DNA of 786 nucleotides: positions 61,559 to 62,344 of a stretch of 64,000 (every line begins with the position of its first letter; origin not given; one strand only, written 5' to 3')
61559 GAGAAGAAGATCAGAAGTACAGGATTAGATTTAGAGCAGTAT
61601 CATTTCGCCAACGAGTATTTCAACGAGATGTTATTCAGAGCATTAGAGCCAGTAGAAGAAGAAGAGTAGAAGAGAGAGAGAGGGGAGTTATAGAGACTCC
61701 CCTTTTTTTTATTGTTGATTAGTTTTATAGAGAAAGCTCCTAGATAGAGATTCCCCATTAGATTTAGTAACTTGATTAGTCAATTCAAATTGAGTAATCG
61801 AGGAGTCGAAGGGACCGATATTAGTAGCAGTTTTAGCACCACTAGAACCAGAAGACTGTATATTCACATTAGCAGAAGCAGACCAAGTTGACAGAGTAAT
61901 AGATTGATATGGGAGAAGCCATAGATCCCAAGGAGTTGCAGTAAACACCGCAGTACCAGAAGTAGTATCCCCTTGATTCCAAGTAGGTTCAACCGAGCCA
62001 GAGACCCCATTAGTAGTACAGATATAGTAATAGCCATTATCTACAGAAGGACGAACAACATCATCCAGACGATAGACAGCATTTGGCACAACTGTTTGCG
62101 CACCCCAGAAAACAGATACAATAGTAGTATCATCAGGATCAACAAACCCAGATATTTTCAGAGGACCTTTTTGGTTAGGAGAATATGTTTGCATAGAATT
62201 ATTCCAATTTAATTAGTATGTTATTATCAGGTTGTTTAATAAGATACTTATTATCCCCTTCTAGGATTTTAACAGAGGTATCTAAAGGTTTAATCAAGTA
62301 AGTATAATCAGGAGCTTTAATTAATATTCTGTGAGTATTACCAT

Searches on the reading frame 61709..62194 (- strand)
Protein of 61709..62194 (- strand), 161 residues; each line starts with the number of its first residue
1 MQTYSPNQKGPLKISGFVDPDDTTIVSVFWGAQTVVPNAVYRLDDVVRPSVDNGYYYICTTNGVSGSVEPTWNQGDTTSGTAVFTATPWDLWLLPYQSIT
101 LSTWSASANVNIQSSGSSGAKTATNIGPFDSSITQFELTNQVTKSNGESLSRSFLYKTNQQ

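Call 12: search_protein_families(library=pfam, proteins=[window:61709-62194:-], max_evalue=1)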
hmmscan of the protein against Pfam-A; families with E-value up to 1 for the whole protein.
window:61709-62194:- (161 aa): 1 family
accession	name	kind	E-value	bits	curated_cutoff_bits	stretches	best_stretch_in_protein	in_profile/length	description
PF23148.1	Gp77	-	0.058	14.4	27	1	88-155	12-82/84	Podophage GP4 fiber-tail adaptor protein gp77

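Call 13: search_protein_families(library=phrogs, proteins=[window:61709-62194:-], max_evalue=1)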
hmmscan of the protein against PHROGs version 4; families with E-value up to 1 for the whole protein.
window:61709-62194:- (161 aa): 4 families
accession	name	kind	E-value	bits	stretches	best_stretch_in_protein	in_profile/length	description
phrog_20658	-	head and packaging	1.2e-12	49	1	30-79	130-179/211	head decoration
phrog_30112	-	unknown function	5.7e-05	23.1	1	39-86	377-427/467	-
phrog_26277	-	unknown function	0.0087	16.6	1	34-75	187-228/261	-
phrog_35738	-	unknown function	0.28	12.6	1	28-77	20-68/92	-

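Call 14: find_encoding_contigs(protein=window:61709-62194:-, flank=10000, max_places=10)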
Protein window:61709-62194:- (161 aa): 23 contigs read that carry it; 10 places shown.
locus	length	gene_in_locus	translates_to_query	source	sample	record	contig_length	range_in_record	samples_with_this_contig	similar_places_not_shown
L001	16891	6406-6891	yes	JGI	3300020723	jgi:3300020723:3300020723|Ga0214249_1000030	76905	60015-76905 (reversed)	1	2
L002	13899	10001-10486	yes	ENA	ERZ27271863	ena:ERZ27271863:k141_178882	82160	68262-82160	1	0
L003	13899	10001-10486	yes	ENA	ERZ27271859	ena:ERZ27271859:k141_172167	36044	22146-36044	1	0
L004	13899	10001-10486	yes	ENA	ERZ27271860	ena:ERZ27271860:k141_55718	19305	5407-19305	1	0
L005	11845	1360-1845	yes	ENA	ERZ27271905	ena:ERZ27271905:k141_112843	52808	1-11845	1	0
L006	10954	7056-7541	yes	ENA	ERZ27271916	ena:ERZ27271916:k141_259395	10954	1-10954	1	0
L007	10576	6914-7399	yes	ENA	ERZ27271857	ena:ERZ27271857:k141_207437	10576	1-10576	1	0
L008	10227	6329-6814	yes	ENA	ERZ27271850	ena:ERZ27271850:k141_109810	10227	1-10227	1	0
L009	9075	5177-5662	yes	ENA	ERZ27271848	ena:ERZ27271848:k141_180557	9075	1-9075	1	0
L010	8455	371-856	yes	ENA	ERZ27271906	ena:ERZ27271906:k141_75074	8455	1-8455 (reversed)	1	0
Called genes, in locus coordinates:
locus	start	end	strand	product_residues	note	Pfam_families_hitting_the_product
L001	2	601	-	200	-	?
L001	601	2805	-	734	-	PF03406:Phage_fiber_2 (weak), PF13884:Peptidase_S74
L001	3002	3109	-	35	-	-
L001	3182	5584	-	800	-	-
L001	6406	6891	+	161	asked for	-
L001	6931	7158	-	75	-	-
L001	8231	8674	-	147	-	PF19835:SegE_GIY-YIG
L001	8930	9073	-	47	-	-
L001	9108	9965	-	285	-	PF01145:Band_7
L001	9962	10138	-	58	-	-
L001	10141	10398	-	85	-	-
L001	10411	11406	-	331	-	PF14890:Intein_splicing, PF02867:Ribonuc_red_lgC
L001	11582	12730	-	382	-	PF00317:Ribonuc_red_lgN, PF02867:Ribonuc_red_lgC, PF14890:Intein_splicing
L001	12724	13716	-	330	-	PF00268:Ribonuc_red_sm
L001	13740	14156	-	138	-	PF03819:MazG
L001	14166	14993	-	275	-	PF02511:Thy1 (faint)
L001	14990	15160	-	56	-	-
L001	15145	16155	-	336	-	-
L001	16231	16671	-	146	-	-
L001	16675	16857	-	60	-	-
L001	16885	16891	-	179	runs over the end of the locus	PF19174:DUF5856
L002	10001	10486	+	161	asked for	-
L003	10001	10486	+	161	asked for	-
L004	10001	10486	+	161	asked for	-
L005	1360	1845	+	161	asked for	-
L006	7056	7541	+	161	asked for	-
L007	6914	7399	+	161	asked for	-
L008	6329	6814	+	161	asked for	-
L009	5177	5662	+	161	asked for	-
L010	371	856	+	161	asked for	-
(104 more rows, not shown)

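Call 19: find_homologous_proteins(query=L001:2937-6398:+)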
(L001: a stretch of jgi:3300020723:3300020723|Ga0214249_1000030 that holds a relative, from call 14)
Query L001:2937-6398:+ (1154 aa): 13 proteins with E <= 0.001 among 8000 candidates.
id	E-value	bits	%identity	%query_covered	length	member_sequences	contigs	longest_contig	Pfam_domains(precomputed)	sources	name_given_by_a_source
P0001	8.2e-28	115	33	22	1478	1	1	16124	PF13385.14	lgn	-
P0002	2.2e-23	101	31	29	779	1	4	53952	PF07030.18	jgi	jgi:phage gp36-like protein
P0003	3.2e-22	97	40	13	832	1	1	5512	-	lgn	-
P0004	1.7e-16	78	28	11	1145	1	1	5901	-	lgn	-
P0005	5.4e-16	76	40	12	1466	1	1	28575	-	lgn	-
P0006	2.4e-15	74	38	22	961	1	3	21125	PF13313.12,PF13385.14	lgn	-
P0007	8.6e-11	59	30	11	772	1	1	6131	-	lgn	-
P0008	1.4e-10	58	36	25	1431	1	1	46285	-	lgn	-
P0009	4.0e-10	57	29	13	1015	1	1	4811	PF00082.28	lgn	-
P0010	6.7e-10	56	30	54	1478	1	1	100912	-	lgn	-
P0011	2.4e-9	54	30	29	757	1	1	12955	-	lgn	-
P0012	6.2e-9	53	36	20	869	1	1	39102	PF24163.4,PF05135.20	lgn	-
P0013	2.2e-5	41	34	35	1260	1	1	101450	-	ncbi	-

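Call 24: search_solved_structures(query=window:61709-62194:-, max_evalue=1, show_alignments=2)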
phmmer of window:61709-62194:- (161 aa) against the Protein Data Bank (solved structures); distinct sequences matched with E-value up to 1: 8.
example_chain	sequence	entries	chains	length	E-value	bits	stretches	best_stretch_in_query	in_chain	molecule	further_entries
4h20_H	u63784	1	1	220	0.013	18.7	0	31-118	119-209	Heavy chain of Fab Fragment from the anti-Ricin Monoclonal Antibody RAC18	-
3gk8_H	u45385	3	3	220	0.019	18.3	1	31-118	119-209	Fab 14 Heavy Chain | MA28-7 neutralizing antibody heavy chain | neutralizing antibody 22A12, heavy chain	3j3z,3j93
9ea9_N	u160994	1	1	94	0.065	16.5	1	67-118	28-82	anti-NTNH Fab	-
9qqf_H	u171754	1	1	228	0.094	16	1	38-97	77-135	WIM8E5 Fab Heavy Chain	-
6bt3_B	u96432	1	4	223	0.15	15.3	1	31-118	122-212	V5 Fab Heavy-chain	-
8vgm_H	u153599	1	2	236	0.48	13.7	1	31-126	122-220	Fab 7A9.4DS heavy chain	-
8xs3_A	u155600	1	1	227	0.84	12.9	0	50-98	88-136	D68_heavy chain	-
7fcp_B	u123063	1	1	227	0.85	12.9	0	37-98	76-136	P5-22 antibody Fab fragment heavy chain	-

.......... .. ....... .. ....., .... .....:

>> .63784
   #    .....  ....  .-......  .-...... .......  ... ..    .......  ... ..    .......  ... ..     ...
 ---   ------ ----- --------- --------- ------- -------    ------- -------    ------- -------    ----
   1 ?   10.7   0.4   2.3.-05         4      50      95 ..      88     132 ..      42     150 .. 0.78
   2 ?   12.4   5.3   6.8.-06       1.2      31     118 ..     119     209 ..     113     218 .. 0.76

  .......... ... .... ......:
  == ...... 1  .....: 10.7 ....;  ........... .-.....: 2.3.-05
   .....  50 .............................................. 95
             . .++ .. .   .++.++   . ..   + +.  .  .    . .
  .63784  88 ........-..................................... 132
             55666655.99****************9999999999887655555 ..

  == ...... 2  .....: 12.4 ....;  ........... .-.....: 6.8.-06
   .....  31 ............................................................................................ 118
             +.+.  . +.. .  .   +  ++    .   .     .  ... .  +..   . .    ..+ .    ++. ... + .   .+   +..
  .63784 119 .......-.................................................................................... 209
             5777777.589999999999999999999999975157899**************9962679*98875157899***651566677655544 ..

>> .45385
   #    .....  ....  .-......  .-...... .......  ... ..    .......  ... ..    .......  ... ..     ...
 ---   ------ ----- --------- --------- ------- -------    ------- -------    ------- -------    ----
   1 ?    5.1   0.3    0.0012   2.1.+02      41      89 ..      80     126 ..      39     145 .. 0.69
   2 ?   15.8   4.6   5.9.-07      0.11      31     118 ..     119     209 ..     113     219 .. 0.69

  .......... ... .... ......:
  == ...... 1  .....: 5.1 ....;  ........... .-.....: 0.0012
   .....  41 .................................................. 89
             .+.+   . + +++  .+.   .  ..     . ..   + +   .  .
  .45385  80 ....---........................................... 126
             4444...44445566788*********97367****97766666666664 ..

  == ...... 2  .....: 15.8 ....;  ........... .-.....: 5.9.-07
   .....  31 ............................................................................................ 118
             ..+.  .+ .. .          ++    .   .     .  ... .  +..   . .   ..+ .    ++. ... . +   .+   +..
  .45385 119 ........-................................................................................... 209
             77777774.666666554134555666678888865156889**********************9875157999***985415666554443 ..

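Call 32: find_related_loci(query=P0003, collection=viral_contigs, flank=10000)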
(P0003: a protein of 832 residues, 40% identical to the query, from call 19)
Query P0003 (832 aa) in viral_contigs; peptide patterns used: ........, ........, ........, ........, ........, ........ (x = any residue, [..] = any of these).
No stretch of DNA in the collection matches any of the patterns.

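Call 46: find_encoding_contigs(protein=P0003, flank=10000, max_places=3)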
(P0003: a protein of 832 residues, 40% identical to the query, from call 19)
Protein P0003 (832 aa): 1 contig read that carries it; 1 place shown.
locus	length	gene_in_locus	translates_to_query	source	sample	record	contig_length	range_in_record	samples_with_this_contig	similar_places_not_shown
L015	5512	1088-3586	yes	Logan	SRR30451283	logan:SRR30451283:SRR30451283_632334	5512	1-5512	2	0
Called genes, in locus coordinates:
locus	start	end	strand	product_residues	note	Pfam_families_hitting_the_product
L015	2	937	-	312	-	?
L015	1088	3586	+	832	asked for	-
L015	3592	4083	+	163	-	-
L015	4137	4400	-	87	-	-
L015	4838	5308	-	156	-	PF19835:SegE_GIY-YIG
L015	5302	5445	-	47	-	-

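Call 47: search_dna_similar(query=window:61712-62194:-, collection=phages, mode=protein, max_evalue=0.001, max_rows=25)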
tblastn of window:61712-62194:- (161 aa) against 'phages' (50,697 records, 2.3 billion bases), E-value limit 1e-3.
Records with a match: 5; places in all: 5; records where one place covers at least 80% of the query: 0.
Best place of each record, by identity: <60% 5.
By first word of the organism name: Xanthomonas 4; Erwinia 1.
By host as written in the record: Xanthomonas hortorum pv. vitians CFBP8640 3; Erwinia sp. YA1 1; Xanthomonas sp. Q 1.
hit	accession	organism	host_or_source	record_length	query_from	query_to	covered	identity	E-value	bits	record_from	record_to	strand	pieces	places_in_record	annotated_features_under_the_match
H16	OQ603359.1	Erwinia phage Ep032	Erwinia sp. YA1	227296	40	88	30%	47.2%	3e-4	46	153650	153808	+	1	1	record has no annotation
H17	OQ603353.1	Xanthomonas phage Ep026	Xanthomonas sp. Q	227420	40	88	30%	47.2%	3e-4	46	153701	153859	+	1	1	record has no annotation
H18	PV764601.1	Xanthomonas phage PhiXhv-12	Xanthomonas hortorum pv. vitians ...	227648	40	88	30%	47.2%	3e-4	46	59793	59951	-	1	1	tail protein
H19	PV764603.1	Xanthomonas phage PhiXhv-16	Xanthomonas hortorum pv. vitians ...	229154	40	88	30%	47.2%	3e-4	46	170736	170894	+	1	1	tail protein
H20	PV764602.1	Xanthomonas phage PhiXhv-15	Xanthomonas hortorum pv. vitians ...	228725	40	88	30%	47.2%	5e-4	45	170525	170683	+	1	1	tail fiber protein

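Call 49: search_dna_similar(query=P0002, collection=phages, mode=protein, max_evalue=0.001, max_rows=30)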
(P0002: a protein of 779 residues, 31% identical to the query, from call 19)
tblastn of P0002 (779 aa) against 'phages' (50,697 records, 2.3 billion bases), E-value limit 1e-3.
Records with a match: 71; places in all: 71; records where one place covers at least 80% of the query: 0.
Best place of each record, by identity: <60% 71.
By first word of the organism name: Vibrio 12; Nodularia 9; Ralstonia 7; Rhodobacter 5; Klebsiella 4; Stenotrophomonas 3; Mannheimia 2; Haemophilus 2; Shigella 2; Rhodovulum 2; and 18 more.
By host as written in the record: Vibrio sp. 9; Ralstonia solanacearum 6; - 5; Nodularia spumigena KAC65 4; Klebsiella pneumoniae 3; Nodularia spumigena kac68 3; Rhodobacter capsulatus SB1003 2; Mannheimia haemolytica 3927A 2; and 28 more.
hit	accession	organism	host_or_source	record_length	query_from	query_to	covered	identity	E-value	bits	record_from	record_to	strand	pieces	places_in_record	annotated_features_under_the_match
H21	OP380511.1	Chromohalobacter phage YPCBV-1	-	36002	643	776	17%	41.0%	2e-16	91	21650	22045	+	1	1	DUF1320 family protein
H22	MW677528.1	Rhodobacter phage RcWaterboi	Rhodobacter capsulatus YW1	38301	640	777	18%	38.8%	7e-13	79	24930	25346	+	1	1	43: hypothetical protein | 42: hypothetical protein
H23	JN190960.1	Rhodobacter phage RcapMu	Rhodobacter capsulatus SB1003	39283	640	777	18%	38.8%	7e-13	79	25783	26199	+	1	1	conserved phage protein | hypothetical protein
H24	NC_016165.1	Rhodobacter phage RcapMu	Rhodobacter capsulatus SB1003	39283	640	777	18%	38.8%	7e-13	79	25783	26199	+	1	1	head-tail adaptor | hypothetical protein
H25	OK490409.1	Klebsiella phage Kp4852-3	Klebsiella pneumoniae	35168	639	772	17%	38.0%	3e-10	70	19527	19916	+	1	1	record has no annotation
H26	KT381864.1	Thiobacimonas phage vB_ThpS-P1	Thiobacimonas profunda JLT2016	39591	638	776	18%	35.5%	3e-10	71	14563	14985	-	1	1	hypothetical protein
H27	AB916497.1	Ralstonia phage RS138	Ralstonia solanacearum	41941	643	751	14%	42.9%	3e-9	67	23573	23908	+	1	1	hypothetical protein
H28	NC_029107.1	Ralstonia phage RS138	Ralstonia solanacearum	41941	643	751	14%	42.9%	3e-9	67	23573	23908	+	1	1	head-tail adaptor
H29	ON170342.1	Ralstonia phage YO374_1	Ralstonia solanacearum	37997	638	779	18%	32.9%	5e-9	66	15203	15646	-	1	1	record has no annotation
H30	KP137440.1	Mannheimia phage vB_MhM_3927AP2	Mannheimia haemolytica 3927A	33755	641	760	15%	38.2%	3e-11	74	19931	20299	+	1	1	hypothetical protein (x2)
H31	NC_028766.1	Mannheimia phage vB_MhM_3927AP2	Mannheimia haemolytica 3927A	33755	641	760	15%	38.2%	3e-11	74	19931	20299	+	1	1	head-tail adaptor | hypothetical protein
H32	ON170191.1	Ralstonia phage YO108_2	Ralstonia solanacearum T328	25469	638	779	18%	32.2%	5e-10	69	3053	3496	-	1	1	record has no annotation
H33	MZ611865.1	Stenotrophomonas phage StM171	Stenotrophomonas maltophilia 2355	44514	641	779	18%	32.4%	5e-12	76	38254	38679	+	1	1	hypothetical protein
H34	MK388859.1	Klebsiella phage ST405-OXA48phi1.1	Klebsiella pneumoniae ST405-OXA48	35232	643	747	13%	42.1%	8e-10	69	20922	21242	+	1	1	hypothetical protein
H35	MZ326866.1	Stenotrophomonas phage Suso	Stenotrophomonas maltophilia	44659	641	779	18%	31.7%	4e-11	73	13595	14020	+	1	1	hypothetical protein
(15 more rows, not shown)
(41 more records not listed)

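Call 57: get_annotated_region(hit=H18, flank=3000)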
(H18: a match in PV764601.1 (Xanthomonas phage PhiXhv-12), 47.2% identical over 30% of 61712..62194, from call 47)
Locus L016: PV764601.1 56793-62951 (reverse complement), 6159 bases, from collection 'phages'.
description: Xanthomonas phage PhiXhv-12, complete genome.
organism: Xanthomonas phage PhiXhv-12 (NCBI taxid 3447916)
taxonomy: Viruses
host: Xanthomonas hortorum pv. vitians CFBP8640; source: Sewage; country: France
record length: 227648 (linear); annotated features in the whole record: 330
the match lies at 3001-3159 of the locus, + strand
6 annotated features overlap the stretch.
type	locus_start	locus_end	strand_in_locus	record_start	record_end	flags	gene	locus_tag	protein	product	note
CDS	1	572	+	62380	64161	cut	-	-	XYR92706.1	baseplate protein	-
CDS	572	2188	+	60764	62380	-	-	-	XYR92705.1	hypothetical protein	-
CDS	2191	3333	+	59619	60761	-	-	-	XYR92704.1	tail protein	-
CDS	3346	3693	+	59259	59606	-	-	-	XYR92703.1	hypothetical protein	-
CDS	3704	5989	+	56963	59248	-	-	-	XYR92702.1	hypothetical protein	-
CDS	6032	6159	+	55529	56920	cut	-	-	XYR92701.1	hypothetical protein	-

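Call 68: find_encoding_contigs(protein=P0002, flank=8000, max_places=1)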
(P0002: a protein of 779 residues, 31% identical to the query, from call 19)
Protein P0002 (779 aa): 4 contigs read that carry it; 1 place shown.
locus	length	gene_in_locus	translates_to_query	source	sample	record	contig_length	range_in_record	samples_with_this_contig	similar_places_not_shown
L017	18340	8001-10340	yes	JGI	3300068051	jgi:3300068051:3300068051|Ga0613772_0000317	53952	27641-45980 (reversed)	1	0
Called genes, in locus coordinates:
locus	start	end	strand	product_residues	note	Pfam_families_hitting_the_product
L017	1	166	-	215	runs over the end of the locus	-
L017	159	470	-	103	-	-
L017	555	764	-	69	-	-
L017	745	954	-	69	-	-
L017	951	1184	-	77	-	-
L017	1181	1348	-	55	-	-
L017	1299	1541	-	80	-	-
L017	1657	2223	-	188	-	-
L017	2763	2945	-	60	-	-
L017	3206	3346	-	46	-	-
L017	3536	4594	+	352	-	-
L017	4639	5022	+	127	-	PF02924:HDPD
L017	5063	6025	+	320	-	PF03864:Phage_cap_E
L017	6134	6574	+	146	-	PF23140:Gp80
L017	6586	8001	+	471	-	-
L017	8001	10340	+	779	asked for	PF07030:Phage_Mu_Gp36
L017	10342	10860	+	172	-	PF05069:Phage_tail_S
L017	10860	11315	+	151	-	PF23840:Phage_tail_terminator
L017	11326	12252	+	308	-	PF27730:UCP028589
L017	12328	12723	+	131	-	-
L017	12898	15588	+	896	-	PF20155:TMP_3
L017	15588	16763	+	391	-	-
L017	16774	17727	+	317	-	-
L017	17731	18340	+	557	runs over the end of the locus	-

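Call 72: find_homologous_proteins(query=A2, max_evalue=0.001)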
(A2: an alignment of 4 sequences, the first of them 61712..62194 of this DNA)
Query A2 (4 sequences) (161 aa, profile of the alignment): 119 proteins with E <= 0.001 among 795 candidates.
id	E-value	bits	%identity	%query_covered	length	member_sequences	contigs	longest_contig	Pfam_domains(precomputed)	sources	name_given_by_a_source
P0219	2.3e-86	306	63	100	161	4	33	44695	-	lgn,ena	-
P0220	8.2e-85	301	99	100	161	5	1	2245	-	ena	-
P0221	2.4e-82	292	60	100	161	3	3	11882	-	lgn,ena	-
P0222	3.1e-82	292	53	100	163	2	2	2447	-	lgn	-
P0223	2.0e-79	283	61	100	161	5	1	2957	-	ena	-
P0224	5.3e-78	278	75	100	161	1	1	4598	-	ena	-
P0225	3.5e-77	276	53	100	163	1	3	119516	PF23148.2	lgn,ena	-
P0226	7.2e-77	275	63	100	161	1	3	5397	-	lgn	-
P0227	2.1e-76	273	75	100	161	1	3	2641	-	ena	-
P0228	3.8e-74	266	56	100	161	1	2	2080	-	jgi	jgi:hypothetical protein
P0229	6.8e-74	265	70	100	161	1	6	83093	-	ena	-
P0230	1.5e-73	264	60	100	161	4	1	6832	-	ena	-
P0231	6.3e-72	259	56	100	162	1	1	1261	PF23148.2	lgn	-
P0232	7.6e-72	258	58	100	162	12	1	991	-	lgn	-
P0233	9.9e-72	258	56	100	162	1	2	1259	PF23148.2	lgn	-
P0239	2.8e-70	253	56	100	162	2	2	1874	PF23148.2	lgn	-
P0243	1.0e-69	251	55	100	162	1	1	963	PF23148.2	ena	-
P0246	2.9e-69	250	53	100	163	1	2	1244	PF23148.2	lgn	-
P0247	3.1e-69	250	56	100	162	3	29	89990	PF23148.2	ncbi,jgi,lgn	jgi:hypothetical protein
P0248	3.6e-69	250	57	100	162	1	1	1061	PF23148.2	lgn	-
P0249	3.6e-69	250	53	100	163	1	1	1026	PF23148.2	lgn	-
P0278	1.6e-62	228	56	100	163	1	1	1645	PF23148.2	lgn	-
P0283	7.1e-62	226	53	100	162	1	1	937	PF23148.2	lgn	-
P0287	5.3e-61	223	54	100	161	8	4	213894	-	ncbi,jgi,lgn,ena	jgi:hypothetical protein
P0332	1.5e-46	176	43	100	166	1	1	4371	PF23148.2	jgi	jgi:hypothetical protein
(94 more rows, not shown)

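Call 73: find_encoding_contigs(protein=P0287, flank=10000, max_places=4)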
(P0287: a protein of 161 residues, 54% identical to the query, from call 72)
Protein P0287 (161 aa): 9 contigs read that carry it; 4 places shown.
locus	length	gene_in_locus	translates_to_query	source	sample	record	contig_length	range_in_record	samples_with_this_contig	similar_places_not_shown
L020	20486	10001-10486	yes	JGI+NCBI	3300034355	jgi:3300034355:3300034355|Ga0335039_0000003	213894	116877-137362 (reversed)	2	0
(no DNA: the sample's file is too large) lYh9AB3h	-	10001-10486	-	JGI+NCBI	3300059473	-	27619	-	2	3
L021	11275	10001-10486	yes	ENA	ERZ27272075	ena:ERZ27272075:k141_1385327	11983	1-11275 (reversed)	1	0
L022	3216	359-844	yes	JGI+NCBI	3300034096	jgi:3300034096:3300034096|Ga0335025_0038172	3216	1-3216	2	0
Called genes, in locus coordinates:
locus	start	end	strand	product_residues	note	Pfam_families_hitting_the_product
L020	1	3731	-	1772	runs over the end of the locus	PF13385:Laminin_G_3, PF00054:Laminin_G_1 (faint), PF02210:Laminin_G_2 (faint), PF06439:3keto-disac_hyd (faint), PF20407:DUF1583_N (faint), PF22925:TS_C (faint), PF13385:Laminin_G_3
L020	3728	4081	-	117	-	-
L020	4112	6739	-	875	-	PF05658:YadA_head (weak)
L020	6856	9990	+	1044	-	-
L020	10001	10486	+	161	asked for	-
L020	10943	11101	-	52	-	-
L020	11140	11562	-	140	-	PF19835:SegE_GIY-YIG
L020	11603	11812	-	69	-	-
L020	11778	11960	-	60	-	PF09723:Zn_ribbon_8 (weak)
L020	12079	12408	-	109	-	-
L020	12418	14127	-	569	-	PF00317:Ribonuc_red_lgN (faint), PF02867:Ribonuc_red_lgC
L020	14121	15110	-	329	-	PF00268:Ribonuc_red_sm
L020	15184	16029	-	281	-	PF01145:Band_7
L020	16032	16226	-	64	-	-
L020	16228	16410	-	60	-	-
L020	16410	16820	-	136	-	PF03819:MazG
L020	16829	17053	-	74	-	-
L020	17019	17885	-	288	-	PF02511:Thy1 (faint)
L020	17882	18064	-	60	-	-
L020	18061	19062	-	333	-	-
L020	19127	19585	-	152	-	-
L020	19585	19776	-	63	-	-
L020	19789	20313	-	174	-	PF19174:DUF5856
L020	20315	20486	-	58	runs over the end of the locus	-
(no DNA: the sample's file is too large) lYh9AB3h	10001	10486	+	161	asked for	-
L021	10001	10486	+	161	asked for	-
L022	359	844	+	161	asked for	-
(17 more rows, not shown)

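Call 75: search_protein_families(library=pfam, proteins=[L017:6586-8001:+, P0225, P0247], max_evalue=0.01)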
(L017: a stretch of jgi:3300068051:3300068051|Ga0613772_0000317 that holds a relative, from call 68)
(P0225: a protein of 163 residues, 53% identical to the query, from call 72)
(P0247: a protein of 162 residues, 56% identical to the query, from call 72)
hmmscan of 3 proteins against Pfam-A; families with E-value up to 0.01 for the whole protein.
L017:6586-8001:+ (471 aa): 0 families

P0225 (163 aa): 1 family
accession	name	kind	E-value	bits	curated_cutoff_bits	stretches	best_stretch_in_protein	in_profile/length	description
PF23148.1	Gp77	-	5e-06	27.4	27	1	86-157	10-82/84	Podophage GP4 fiber-tail adaptor protein gp77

P0247 (162 aa): 1 family
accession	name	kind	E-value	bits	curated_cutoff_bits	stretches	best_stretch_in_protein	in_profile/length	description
PF23148.1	Gp77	-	3.3e-06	28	27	1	86-156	10-82/84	Podophage GP4 fiber-tail adaptor protein gp77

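Call 94: predict_structure(alignment_id=A5)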
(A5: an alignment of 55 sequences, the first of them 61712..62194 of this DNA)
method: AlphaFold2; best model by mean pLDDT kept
length: 161 residues; sequences in the alignment: 55
mean_pLDDT: 91.4   pTM: 0.76
mean pLDDT of the five models: 91.4, 90.4, 89.1, 87.2, 87.2
residues with pLDDT >= 90: 128; 70-90: 24; 50-70: 9; < 50: 0
segments of 3 or more residues with pLDDT < 50: none
pLDDT, mean of each block of 10 residues (from residue 1): 68 88 91 94 94 95 97 95 95 92 95 89 94 94 95 89 53
secondary structure, 60 per line:
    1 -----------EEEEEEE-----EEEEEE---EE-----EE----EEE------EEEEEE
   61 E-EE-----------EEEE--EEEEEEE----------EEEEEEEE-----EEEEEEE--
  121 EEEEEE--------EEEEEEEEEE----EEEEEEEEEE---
elements in order: E12-18 E24-29 E46-48 E55-61 E76-79 E82-88 E99-106 E112-118 E121-126 E135-144 E149-158
